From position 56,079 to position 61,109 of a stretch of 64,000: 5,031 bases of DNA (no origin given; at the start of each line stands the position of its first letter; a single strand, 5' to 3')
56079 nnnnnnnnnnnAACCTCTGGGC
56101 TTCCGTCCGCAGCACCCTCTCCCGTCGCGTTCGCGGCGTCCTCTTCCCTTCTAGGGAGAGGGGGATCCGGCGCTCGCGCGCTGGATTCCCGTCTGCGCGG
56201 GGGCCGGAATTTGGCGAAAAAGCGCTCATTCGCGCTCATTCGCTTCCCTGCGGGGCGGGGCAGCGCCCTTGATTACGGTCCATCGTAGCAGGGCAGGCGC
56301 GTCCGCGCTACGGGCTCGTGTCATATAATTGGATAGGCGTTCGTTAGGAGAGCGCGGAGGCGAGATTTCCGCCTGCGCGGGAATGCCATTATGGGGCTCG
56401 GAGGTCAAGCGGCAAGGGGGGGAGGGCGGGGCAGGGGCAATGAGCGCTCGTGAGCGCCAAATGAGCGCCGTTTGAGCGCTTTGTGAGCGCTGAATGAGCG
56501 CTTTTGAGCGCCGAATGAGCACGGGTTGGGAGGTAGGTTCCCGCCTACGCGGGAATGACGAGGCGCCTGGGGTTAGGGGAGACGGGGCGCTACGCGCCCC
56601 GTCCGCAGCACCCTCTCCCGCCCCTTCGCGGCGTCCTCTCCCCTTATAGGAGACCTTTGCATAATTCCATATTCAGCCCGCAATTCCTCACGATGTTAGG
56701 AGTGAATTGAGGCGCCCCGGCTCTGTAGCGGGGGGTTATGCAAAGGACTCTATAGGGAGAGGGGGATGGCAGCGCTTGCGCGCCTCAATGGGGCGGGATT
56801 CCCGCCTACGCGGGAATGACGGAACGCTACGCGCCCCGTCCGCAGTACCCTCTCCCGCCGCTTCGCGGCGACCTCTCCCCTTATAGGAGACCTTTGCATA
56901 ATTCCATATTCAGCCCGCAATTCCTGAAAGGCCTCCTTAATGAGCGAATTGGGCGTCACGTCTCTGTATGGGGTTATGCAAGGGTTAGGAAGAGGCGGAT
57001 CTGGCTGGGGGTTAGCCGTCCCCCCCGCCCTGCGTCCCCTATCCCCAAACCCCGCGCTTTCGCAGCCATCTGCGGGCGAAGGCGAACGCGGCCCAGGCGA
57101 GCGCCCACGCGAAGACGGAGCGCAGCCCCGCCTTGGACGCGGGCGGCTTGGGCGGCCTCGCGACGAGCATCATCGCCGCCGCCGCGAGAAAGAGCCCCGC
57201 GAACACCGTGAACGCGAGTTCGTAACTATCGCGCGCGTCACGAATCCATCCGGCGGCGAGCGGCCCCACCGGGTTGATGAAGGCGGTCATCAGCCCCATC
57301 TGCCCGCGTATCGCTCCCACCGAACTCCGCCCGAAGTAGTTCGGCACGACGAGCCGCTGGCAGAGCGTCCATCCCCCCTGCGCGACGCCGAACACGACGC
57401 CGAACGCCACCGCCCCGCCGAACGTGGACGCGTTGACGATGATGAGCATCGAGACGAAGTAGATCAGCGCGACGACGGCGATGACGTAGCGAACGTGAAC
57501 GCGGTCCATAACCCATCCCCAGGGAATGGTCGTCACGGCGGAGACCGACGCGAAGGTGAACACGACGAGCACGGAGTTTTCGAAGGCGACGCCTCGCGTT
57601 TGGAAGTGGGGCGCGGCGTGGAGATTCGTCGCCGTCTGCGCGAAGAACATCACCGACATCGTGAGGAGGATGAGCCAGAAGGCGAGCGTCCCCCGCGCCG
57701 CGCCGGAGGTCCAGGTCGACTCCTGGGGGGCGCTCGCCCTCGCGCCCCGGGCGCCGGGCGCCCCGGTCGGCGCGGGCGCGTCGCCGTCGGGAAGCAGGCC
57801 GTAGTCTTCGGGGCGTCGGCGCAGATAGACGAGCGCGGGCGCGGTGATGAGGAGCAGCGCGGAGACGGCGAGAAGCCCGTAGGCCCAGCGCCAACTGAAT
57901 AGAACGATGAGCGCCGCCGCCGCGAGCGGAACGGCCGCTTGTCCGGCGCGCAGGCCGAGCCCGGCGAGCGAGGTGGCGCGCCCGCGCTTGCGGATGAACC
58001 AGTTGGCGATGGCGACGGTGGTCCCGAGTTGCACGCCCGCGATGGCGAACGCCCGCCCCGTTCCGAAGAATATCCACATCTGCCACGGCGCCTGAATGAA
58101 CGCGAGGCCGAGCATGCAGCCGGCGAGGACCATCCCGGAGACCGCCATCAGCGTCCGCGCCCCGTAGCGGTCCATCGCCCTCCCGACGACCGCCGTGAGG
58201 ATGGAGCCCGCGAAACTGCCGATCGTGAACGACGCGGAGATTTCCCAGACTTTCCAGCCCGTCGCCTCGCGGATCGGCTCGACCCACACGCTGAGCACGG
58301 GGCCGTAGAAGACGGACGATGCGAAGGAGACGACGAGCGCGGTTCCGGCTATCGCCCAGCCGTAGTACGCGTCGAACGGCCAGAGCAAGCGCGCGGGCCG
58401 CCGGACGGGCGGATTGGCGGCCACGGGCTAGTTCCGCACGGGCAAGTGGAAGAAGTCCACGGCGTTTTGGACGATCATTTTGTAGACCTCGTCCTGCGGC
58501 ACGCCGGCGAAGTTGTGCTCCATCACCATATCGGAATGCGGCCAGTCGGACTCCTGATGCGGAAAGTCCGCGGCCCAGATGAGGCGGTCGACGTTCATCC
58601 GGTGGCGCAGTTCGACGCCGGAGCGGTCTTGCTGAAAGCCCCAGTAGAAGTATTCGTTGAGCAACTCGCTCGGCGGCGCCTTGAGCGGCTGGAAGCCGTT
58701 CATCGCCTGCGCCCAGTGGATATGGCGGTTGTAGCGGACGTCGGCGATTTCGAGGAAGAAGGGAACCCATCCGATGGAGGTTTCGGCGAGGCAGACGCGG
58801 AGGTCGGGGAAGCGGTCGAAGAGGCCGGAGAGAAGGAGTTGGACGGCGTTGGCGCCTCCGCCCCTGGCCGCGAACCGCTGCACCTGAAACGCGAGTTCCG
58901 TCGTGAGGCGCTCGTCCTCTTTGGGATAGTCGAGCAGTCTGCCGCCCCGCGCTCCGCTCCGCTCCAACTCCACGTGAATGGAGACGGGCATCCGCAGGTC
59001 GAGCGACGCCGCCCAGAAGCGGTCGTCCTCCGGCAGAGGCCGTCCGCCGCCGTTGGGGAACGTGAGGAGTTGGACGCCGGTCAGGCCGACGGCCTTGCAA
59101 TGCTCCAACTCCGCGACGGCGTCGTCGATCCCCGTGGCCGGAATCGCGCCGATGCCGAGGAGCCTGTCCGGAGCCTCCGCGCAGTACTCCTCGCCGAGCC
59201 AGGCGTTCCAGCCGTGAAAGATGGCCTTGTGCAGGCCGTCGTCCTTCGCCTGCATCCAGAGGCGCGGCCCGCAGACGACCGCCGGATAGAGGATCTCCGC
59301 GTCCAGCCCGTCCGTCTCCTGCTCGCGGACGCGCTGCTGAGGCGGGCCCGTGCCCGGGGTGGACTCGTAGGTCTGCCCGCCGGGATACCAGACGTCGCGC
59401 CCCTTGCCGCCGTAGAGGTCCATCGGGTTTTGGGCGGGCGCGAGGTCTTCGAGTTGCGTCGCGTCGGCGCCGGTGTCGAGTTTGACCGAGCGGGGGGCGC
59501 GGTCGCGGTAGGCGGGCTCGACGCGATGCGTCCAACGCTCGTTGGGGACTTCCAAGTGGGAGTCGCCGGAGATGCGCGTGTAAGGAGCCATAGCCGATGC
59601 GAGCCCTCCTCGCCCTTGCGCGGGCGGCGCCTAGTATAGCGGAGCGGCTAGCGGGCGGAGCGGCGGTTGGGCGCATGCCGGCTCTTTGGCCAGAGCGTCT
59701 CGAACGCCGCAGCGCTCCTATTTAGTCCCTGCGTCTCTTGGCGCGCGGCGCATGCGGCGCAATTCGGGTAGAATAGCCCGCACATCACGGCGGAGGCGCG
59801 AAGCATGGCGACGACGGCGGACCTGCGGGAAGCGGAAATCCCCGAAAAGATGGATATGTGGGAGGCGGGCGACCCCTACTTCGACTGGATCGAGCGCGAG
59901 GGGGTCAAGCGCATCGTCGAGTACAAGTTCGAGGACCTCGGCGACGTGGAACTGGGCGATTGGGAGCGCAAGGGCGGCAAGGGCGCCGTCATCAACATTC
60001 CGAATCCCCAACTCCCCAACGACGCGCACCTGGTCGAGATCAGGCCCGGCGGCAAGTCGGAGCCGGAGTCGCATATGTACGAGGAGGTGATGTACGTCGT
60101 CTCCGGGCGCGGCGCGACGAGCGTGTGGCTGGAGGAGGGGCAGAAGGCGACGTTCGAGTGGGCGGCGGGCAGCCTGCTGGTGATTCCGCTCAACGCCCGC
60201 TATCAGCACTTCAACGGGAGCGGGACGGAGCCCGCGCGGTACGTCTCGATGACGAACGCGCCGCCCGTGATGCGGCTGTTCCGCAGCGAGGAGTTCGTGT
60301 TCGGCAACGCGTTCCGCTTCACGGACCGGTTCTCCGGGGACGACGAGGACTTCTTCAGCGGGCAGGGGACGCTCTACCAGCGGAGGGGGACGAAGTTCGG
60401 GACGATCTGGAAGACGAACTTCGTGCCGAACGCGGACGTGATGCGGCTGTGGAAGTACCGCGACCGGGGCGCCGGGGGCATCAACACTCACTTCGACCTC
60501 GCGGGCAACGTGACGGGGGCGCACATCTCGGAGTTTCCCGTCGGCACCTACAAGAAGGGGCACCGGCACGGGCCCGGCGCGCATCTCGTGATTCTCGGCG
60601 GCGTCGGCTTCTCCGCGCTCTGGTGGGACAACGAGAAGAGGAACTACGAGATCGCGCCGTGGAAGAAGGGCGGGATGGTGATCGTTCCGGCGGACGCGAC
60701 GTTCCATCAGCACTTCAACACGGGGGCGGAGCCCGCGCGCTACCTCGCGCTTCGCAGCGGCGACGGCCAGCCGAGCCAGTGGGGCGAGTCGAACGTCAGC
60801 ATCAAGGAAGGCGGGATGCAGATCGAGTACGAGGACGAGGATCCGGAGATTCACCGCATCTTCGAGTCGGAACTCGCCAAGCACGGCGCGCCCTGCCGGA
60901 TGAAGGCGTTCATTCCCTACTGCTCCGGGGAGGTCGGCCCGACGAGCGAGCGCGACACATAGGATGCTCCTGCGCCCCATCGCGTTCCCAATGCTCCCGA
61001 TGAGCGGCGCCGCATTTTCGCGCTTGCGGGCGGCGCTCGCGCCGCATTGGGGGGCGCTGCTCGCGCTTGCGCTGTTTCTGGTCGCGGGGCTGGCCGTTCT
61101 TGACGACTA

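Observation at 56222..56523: Eight helically phased TGAGCGC heptamers plus two inverted copies flanking an orphan TATAAT; iteron/centromere-like array in a gene-free region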

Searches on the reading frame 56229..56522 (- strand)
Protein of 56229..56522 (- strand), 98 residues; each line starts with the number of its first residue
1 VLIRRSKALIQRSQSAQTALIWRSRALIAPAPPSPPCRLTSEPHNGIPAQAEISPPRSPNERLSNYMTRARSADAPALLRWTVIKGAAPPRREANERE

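Call 15: search_protein_families(library=pfam, proteins=[window:56229-56522:-], max_evalue=0.01)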
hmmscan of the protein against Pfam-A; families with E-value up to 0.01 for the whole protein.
window:56229-56522:- (98 aa): 0 families

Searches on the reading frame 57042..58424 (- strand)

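Call 15: search_protein_families(library=pfam, proteins=[window:57042-58424:-], max_evalue=0.01)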
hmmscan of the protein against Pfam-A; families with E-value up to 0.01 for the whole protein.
window:57042-58424:- (461 aa): 1 family
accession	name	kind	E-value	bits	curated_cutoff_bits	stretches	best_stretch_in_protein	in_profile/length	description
PF07690.21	MFS_1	-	4.7e-37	128.1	33.4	2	31-380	3-339/347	Major Facilitator Superfamily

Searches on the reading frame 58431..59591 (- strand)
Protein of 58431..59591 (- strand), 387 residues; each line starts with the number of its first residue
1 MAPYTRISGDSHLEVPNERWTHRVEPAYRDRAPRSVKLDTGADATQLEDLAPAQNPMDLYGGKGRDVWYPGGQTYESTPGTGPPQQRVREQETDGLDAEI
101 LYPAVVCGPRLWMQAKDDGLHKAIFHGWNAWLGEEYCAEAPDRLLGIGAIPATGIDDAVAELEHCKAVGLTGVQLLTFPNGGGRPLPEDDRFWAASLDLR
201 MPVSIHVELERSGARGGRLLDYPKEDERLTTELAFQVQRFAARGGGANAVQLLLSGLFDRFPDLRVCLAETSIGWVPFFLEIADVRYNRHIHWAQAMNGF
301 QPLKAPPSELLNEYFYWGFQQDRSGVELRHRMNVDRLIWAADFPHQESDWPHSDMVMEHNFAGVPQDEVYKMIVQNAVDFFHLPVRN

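Call 15: search_protein_families(library=pfam, proteins=[window:58431-59591:-], max_evalue=0.01)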
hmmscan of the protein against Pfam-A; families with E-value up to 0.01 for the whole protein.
window:58431-59591:- (387 aa): 1 family
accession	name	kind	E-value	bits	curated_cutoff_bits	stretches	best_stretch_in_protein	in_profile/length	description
PF04909.20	Amidohydro_2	-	1.2e-20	74.9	26.4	1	126-383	63-289/289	Amidohydrolase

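Call 16: find_encoding_contigs(protein=window:58431-59591:-, flank=10000, max_places=10)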
Protein window:58431-59591:- (387 aa): no gene with exactly this product is on record in the collection.

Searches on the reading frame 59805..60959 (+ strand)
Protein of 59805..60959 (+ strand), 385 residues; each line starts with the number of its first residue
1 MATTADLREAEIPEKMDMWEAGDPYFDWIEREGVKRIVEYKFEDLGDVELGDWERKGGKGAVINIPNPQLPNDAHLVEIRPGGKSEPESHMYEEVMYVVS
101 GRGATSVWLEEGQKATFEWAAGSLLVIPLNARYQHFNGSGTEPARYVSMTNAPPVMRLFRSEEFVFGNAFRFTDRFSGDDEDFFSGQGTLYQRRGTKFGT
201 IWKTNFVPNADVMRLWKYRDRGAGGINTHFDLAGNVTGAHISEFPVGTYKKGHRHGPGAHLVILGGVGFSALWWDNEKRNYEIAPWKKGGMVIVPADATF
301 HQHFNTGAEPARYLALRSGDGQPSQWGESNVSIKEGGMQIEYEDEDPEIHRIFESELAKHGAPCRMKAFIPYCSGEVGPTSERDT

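Call 59: search_protein_families(library=pfam, proteins=[window:59805-60959:+], max_evalue=0.001)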
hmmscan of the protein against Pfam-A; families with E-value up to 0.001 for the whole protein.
window:59805-60959:+ (385 aa): 2 families
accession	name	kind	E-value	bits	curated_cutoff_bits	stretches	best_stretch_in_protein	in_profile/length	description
PF07883.17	Cupin_2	-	1.5e-12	47.4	27.2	1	76-148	2-68/70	Cupin domain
PF00190.28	Cupin_1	-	4.4e-05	23.5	22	1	74-157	35-121/151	Cupin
